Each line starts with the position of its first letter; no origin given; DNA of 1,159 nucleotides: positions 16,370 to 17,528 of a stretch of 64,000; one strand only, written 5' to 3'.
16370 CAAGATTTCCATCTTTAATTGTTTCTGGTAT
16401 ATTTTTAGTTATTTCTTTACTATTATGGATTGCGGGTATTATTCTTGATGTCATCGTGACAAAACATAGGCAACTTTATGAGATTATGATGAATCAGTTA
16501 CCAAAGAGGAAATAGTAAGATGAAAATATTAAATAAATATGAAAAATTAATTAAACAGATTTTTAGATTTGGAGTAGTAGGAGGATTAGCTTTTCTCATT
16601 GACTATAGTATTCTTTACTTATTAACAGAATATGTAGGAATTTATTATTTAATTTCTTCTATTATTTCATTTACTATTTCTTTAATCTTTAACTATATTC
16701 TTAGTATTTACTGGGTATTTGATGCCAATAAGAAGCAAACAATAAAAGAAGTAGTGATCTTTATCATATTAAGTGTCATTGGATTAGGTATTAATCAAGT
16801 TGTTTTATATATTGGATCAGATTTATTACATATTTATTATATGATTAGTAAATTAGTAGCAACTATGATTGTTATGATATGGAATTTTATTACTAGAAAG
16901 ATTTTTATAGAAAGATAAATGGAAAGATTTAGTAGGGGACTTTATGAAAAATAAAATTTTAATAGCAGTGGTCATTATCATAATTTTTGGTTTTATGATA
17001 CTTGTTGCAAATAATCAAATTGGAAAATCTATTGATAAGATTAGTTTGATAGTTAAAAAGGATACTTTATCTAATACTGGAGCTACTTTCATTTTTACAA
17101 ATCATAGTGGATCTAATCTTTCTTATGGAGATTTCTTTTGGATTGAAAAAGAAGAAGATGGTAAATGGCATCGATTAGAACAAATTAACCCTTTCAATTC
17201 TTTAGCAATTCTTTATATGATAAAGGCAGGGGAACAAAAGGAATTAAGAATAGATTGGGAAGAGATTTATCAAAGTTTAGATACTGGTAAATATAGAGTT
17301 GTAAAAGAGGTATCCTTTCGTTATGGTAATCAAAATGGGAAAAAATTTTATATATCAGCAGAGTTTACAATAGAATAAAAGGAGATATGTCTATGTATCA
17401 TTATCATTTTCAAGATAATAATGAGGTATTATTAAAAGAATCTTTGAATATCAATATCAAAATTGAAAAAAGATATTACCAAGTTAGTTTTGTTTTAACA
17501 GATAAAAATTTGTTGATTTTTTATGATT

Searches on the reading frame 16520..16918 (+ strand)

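Call 22: search_protein_families(library=pfam, proteins=[window:16520-16918:+], max_evalue=0.0001)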
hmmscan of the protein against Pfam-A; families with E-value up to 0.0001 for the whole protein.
window:16520-16918:+ (132 aa): 1 family
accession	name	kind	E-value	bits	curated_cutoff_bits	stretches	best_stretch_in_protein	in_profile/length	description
PF04138.20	GtrA_DPMS_TM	-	2.5e-28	99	26.1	1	16-130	1-116/117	GtrA/DPMS, transmembrane domain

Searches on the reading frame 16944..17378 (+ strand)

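Call 22: search_protein_families(library=pfam, proteins=[window:16944-17378:+], max_evalue=0.0001)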
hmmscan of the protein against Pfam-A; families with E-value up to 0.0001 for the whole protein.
window:16944-17378:+ (144 aa): 1 family
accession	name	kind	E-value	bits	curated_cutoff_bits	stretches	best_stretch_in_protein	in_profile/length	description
PF20251.4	Big_14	-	8.3e-23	80.8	27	1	31-141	3-103/104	Bacterial Ig-like domain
